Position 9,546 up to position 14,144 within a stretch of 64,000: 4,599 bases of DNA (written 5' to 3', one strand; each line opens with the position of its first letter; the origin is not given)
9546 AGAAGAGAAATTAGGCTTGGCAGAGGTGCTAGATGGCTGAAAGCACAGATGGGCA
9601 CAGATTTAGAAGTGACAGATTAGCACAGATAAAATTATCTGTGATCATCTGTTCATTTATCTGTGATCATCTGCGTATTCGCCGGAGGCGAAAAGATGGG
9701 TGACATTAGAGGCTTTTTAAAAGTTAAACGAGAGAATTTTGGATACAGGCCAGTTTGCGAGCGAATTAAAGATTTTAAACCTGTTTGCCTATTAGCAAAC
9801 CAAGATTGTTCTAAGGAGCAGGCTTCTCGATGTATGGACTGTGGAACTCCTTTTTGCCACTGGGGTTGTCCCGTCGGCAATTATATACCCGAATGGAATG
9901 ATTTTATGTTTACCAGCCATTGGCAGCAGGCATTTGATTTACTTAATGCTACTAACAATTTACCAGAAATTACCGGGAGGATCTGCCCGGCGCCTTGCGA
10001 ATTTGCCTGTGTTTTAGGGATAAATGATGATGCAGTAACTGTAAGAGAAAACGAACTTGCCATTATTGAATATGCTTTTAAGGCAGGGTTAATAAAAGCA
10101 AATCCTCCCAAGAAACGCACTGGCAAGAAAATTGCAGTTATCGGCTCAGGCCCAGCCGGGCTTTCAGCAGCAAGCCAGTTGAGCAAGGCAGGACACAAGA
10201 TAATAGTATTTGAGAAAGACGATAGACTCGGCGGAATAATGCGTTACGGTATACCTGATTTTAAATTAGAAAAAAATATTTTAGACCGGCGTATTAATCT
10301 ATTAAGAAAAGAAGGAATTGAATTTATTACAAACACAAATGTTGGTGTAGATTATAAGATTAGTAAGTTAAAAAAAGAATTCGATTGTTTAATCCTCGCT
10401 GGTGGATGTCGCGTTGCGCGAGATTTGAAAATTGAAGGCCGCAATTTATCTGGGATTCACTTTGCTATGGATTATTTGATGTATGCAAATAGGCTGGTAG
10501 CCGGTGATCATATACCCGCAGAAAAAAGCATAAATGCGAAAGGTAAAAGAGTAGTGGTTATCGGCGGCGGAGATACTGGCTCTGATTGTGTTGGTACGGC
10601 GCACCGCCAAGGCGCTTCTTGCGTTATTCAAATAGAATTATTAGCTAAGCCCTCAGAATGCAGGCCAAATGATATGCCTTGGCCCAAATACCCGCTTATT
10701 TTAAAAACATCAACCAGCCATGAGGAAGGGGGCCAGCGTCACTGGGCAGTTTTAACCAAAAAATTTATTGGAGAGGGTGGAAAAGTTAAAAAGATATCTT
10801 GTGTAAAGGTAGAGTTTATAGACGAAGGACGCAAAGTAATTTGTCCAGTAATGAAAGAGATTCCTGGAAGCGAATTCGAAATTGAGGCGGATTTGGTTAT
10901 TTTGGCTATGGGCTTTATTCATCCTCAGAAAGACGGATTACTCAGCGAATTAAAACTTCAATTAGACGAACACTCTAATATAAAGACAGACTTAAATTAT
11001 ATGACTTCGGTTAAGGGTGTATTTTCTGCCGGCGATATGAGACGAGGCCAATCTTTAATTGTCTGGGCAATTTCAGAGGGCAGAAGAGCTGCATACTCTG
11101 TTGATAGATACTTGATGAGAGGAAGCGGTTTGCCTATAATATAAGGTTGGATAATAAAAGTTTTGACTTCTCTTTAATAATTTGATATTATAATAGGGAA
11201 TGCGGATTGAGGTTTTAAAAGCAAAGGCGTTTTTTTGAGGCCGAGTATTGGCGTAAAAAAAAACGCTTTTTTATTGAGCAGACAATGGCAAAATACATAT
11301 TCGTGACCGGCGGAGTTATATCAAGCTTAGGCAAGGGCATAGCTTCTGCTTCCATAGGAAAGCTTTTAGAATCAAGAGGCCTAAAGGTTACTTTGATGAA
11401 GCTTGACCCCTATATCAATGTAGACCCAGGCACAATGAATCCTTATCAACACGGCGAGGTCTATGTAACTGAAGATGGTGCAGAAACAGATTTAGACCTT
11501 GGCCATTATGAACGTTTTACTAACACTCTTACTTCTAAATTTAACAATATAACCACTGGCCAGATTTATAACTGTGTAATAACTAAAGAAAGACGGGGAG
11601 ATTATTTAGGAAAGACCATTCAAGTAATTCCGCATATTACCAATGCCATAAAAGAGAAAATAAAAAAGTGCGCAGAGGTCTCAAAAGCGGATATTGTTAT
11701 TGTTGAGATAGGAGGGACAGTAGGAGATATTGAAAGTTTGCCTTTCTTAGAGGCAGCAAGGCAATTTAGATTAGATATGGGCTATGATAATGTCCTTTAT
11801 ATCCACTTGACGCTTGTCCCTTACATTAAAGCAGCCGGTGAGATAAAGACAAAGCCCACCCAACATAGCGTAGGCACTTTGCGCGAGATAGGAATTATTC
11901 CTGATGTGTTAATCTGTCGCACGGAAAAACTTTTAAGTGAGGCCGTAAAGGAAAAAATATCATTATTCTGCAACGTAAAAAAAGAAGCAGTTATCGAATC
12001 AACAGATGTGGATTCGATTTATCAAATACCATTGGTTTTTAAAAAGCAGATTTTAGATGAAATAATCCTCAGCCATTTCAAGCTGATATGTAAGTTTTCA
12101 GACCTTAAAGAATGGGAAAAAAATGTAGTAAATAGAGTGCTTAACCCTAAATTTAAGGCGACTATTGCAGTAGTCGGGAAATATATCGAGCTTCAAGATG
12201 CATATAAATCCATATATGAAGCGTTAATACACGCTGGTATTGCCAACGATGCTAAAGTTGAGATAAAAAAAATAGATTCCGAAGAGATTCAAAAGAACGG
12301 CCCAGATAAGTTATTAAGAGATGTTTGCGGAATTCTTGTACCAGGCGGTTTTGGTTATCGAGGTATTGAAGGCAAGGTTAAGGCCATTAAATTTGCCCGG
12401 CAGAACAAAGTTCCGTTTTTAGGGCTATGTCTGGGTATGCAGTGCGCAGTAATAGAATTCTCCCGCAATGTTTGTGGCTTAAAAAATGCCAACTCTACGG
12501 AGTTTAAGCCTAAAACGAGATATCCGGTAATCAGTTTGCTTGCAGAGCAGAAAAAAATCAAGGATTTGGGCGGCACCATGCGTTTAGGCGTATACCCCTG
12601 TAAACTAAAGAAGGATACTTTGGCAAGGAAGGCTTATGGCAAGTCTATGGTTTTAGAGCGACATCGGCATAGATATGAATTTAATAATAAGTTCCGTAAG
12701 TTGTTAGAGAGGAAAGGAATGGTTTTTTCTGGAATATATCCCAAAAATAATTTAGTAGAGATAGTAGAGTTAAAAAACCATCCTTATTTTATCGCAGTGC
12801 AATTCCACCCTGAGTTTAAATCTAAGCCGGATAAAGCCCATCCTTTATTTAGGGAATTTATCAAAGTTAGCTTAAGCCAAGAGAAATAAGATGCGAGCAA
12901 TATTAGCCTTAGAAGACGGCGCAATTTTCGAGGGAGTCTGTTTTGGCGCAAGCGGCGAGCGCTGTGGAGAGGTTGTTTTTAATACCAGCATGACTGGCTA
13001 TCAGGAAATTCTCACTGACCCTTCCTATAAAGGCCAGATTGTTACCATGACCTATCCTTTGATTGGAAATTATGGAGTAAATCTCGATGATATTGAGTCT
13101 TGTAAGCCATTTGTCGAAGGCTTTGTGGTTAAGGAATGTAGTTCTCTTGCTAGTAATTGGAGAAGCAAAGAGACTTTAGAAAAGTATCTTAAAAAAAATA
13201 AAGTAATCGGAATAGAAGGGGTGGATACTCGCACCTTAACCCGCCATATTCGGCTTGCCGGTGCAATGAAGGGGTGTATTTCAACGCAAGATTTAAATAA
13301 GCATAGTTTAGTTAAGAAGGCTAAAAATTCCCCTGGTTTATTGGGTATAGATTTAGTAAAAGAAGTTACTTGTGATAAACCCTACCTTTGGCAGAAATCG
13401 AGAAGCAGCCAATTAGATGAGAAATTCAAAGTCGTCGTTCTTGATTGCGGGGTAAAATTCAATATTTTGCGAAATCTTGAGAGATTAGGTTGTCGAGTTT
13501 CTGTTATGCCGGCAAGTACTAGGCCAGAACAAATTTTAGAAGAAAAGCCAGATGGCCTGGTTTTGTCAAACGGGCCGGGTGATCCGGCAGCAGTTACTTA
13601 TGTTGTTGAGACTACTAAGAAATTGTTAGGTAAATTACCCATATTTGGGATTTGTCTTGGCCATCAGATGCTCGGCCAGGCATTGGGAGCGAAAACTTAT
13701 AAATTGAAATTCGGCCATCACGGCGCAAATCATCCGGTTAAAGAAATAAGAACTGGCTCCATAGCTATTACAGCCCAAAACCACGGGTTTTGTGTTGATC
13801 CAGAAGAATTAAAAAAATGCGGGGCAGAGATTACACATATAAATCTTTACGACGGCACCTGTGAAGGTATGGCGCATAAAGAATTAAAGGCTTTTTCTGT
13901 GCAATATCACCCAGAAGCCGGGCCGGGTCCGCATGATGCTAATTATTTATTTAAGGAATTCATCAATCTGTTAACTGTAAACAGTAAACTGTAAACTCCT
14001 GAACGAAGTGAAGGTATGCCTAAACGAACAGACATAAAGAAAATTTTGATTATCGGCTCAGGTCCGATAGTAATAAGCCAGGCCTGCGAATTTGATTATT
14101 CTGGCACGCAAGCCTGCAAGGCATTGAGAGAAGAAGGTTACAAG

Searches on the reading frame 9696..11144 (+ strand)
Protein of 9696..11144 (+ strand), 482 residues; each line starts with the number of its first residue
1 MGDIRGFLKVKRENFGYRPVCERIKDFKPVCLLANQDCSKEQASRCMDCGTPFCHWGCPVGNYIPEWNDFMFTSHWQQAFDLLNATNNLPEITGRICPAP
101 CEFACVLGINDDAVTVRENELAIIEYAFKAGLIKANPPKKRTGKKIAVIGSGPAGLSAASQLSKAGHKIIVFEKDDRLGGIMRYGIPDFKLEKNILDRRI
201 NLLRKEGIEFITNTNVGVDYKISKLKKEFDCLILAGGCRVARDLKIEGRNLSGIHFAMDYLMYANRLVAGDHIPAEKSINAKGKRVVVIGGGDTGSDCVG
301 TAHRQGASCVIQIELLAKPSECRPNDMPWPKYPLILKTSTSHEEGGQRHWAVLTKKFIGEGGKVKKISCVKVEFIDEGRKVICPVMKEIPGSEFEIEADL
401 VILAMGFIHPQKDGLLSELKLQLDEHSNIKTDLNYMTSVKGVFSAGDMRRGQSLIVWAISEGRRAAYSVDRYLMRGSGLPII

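Call 7: search_protein_families(library=pfam, proteins=[window:9696-11144:+])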
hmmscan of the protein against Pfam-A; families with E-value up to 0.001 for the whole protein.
window:9696-11144:+ (482 aa): 16 families
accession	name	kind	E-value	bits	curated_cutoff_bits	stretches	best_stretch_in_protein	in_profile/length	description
PF07992.20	Pyr_redox_2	-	1.4e-29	103.9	26.1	1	145-462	2-291/291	Pyridine nucleotide-disulphide oxidoreductase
PF14691.11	Fer4_20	-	2.6e-23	82.4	25.8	1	23-129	1-110/113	Dihydroprymidine dehydrogenase domain II, 4Fe-4S cluster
PF13450.12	NAD_binding_8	-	3e-10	40.6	21.9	1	148-183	1-36/68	NAD(P)-binding Rossmann-like domain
PF00070.33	Pyr_redox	-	1.2e-09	39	22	1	145-216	1-63/82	Pyridine nucleotide-disulphide oxidoreductase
PF12831.13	FAD_oxidored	-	6.4e-08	32.7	27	1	146-184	2-40/416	FAD dependent oxidoreductase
PF13738.12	Pyr_redox_3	-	6.6e-08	32.6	30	0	148-183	2-38/305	Pyridine nucleotide-disulphide oxidoreductase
PF01593.30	Amino_oxidase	-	1.5e-07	31.6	19.8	1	154-180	2-28/443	Flavin containing amine oxidoreductase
PF01266.30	DAO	-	1.7e-07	31.6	27.9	1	145-179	1-35/353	FAD dependent oxidoreductase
PF00890.30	FAD_binding_2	-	2.3e-07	30.8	20.4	1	146-180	2-36/414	FAD binding domain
PF03486.20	HI0933_like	-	8.2e-07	29.2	50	1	145-179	2-36/244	HI0933-like protein Rossmann domain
PF13241.12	NAD_binding_7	-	1.3e-05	26.2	22.1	0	142-175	6-39/104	Putative NAD(P)-binding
PF01134.28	GIDA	-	1.5e-05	24.7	22.1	0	145-176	1-33/391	Glucose inhibited division protein A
PF01946.23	Thi4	-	2.9e-05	23.9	26.2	1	145-189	19-64/235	Thi4 family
PF01494.25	FAD_binding_3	-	9.8e-05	22.2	22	1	146-176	4-34/349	FAD binding domain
PF01262.27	AlaDh_PNT_C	-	0.00033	20.6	23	0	145-175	30-60/214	Alanine dehydrogenase/PNT, C-terminal domain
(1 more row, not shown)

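Call 8: search_protein_families(library=ncbifam, proteins=[window:9696-11144:+])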
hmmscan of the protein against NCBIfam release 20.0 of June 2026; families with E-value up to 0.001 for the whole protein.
window:9696-11144:+ (482 aa): 89 families (the best 25 are shown)
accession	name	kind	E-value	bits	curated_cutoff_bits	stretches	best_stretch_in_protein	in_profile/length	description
TIGR01317.1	GOGAT_sm_gam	subfamily_domain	5.7e-191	635.6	447.7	1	4-480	2-485/485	glutamate synthase small subunit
TIGR01318.1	gltD_gamma_fam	subfamily_domain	3.4e-92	309.5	482.95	1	9-473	5-465/467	glutamate synthase, small subunit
NF009410.0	PRK12771.1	subfamily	3.4e-89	299.9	516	1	51-475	47-447/566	NAD(P)-binding protein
TIGR01316.1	gltA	equivalog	6e-84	282.4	471.75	1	19-473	1-449/449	NADPH-dependent glutamate synthase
NF009408.0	PRK12769.1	equivalog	2.6e-83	280.3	1003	1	17-474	198-652/659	formate-dependent uric acid utilization protein AegA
NF009414.0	PRK12778.1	equivalog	6.5e-78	262.7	1103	1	22-474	307-750/752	bifunctional dihydroorotate dehydrogenase B NAD binding subunit/NADPH-dependent glutamate synthase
NF009454.0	PRK12814.1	equivalog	7.7e-68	229.4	916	1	43-474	94-501/657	putative NADPH-dependent glutamate synthase small subunit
NF010590.0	PRK13984.1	equivalog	1.3e-64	218.4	946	1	7-475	153-608/611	putative oxidoreductase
NF009451.0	PRK12809.1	equivalog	4.3e-62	210.3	1154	1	27-468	191-629/639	formate-dependent uric acid utilization protein YgfT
NF009413.0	PRK12775.1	equivalog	3.7e-60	203.8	1895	1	17-481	304-762/1006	putative trifunctional 2-polyprenylphenol hydroxylase/glutamate synthase subunit beta/ferritin domain-containing protein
TIGR03315.1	Se_ygfK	equivalog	9.8e-59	198.7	835.3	1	46-469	439-835/1012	putative selenate reductase subunit YgfK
NF009409.0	PRK12770.1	subfamily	1.1e-53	182.6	343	1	137-475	12-352/360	putative glutamate synthase subunit beta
NF009415.0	PRK12779.1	equivalog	5.8e-43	146.9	1519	1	56-468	212-621/944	putative bifunctional glutamate synthase subunit beta/2-polyprenylphenol hydroxylase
NF045663.1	diclust_near_Sec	equivalog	2.6e-39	134.9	530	2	38-240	4-201/759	pyridine nucleotide-disulfide oxidoreductase/dicluster-binding protein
TIGR01292.1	TRX_reduct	equivalog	3.8e-18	65.3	343.45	2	390-473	219-300/300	thioredoxin-disulfide reductase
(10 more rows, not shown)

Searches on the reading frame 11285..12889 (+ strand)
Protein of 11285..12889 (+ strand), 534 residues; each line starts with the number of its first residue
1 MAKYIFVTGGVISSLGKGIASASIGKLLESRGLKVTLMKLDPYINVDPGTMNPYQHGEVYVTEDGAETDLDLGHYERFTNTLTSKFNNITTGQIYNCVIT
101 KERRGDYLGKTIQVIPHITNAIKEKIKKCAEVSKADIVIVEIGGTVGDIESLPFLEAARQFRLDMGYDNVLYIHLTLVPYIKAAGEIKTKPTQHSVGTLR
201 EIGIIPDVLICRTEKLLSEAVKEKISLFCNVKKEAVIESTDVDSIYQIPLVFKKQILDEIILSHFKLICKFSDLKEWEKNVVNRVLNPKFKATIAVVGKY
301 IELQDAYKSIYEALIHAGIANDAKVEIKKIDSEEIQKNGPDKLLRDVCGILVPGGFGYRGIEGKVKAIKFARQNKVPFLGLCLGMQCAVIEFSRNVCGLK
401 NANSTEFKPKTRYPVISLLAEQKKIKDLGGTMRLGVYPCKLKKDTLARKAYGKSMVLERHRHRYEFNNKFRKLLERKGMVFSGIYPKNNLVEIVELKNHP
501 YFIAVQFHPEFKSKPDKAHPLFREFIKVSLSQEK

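Call 7: search_protein_families(library=pfam, proteins=[window:11285-12889:+])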
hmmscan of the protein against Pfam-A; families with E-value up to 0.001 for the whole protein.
window:11285-12889:+ (534 aa): 4 families
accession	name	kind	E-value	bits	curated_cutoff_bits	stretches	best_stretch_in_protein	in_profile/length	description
PF06418.20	CTP_synth_N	-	2.8e-129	430.6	26.1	1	3-267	1-265/265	CTP synthase N-terminus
PF00117.34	GATase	-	9.5e-41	140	22.8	1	303-527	2-189/190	Glutamine amidotransferase class-I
PF07722.19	Peptidase_C26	-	0.00022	21.5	20.5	0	368-510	98-219/219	Peptidase C26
PF01656.29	CbiA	-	0.0006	20.2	25.4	0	13-135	8-118/125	CobQ/CobB/MinD/ParA nucleotide binding domain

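Call 8: search_protein_families(library=ncbifam, proteins=[window:11285-12889:+])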
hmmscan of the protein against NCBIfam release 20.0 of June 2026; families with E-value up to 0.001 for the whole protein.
window:11285-12889:+ (534 aa): 8 families
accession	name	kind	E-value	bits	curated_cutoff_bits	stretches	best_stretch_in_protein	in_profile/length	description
NF003792.0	PRK05380.1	equivalog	5.3e-260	863.6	308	1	1-533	2-530/534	CTP synthase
TIGR00337.1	PyrG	equivalog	1.9e-252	838.5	462.75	1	2-527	3-525/526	glutamine hydrolyzing CTP synthase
NF004836.1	PRK06186.1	equivalog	5.1e-45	153.4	260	1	293-528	2-226/228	CTP synthase C-terminal region-related (seleno)protein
TIGR01368.1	CPSaseIIsmall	equivalog_domain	9.4e-08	31.4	307.35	1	481-527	312-357/361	glutamine-hydrolyzing carbamoyl-phosphate synthase small subunit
NF001975.0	PRK00758.1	equivalog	4.1e-07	29.8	198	0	329-396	25-89/185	GMP synthase subunit A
TIGR00888.1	guaA_Nterm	equivalog_domain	1.1e-05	24.9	172.15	0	341-397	34-92/188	glutamine-hydrolyzing GMP synthase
NF009475.0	PRK12838.1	equivalog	1.1e-05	24.6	221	0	488-529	313-353/359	carbamoyl phosphate synthase small subunit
NF005849.0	PRK07765.1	equivalog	0.00055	19.3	308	0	305-393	7-94/219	aminodeoxychorismate/anthranilate synthase component II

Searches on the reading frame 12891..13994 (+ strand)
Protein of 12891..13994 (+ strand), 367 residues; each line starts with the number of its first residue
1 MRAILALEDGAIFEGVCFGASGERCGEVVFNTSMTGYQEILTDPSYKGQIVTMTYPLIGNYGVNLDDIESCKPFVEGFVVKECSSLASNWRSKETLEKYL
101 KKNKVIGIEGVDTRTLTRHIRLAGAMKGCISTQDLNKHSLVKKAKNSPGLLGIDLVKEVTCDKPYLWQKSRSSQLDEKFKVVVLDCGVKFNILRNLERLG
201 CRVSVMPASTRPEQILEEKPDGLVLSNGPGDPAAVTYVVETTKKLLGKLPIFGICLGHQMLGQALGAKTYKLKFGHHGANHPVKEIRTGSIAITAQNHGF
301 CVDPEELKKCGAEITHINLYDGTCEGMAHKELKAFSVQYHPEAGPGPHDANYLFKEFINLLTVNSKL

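Call 7: search_protein_families(library=pfam, proteins=[window:12891-13994:+])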
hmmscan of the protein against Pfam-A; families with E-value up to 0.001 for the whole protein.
window:12891-13994:+ (367 aa): 3 families
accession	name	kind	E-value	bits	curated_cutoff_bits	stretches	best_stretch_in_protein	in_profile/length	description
PF00988.28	CPSase_sm_chain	-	6e-56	188.1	27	1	5-130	1-126/126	Carbamoyl-phosphate synthase small chain, CPSase domain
PF00117.34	GATase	-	1.4e-54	185.1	22.8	1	182-359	1-189/190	Glutamine amidotransferase class-I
PF07722.19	Peptidase_C26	-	8.7e-06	26.1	20.5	0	247-342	104-219/219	Peptidase C26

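Call 8: search_protein_families(library=ncbifam, proteins=[window:12891-13994:+])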
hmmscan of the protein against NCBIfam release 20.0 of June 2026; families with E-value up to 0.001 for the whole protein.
window:12891-13994:+ (367 aa): 23 families
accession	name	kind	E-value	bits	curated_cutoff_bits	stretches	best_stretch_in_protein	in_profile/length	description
TIGR01368.1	CPSaseIIsmall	equivalog_domain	1.6e-156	520.9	307.35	1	3-361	1-359/361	glutamine-hydrolyzing carbamoyl-phosphate synthase small subunit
NF009475.0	PRK12838.1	equivalog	8.5e-136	452.6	221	1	1-364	1-356/359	carbamoyl phosphate synthase small subunit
NF011201.0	PRK14607.1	equivalog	1e-23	83.8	670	1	189-361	12-189/534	bifunctional anthranilate synthase component II/anthranilate phosphoribosyltransferase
TIGR00566.1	trpG_papA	subfamily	4.3e-20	72.3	121.05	1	189-343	12-176/192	glutamine amidotransferase of anthranilate synthase or aminodeoxychorismate synthase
NF001975.0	PRK00758.1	equivalog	5.8e-18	65.2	198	1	180-360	3-181/185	GMP synthase subunit A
NF010081.0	PRK13566.1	equivalog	8.5e-18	64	645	1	173-343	523-700/729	anthranilate synthase component I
NF005799.0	PRK07649.1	equivalog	1.4e-16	60.6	327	1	190-359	13-186/195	aminodeoxychorismate/anthranilate synthase component II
NF005271.0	PRK06774.1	equivalog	7.1e-16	58.2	340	1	190-343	13-175/191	aminodeoxychorismate synthase component II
TIGR00888.1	guaA_Nterm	equivalog_domain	1e-15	57.6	172.15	1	181-359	1-182/188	glutamine-hydrolyzing GMP synthase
NF005946.0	PRK08007.1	equivalog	1e-14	54.5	332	1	192-343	15-171/187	aminodeoxychorismate synthase component 2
NF005849.0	PRK07765.1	equivalog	1.9e-14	53.4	308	1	188-343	12-175/219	aminodeoxychorismate/anthranilate synthase component II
NF006462.0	PRK08857.1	equivalog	2.5e-14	53.3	345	1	190-343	13-176/193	aminodeoxychorismate/anthranilate synthase component II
NF005367.0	PRK06895.1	equivalog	2.7e-13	50.2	265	1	189-343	14-172/190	anthranilate synthase component II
TIGR01815.1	TrpE-clade3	equivalog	1.2e-12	46.7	739.15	1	196-343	536-688/717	anthranilate synthase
NF004169.0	PRK05637.1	equivalog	2.7e-12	46.7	332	1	188-271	14-97/210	anthranilate synthase component II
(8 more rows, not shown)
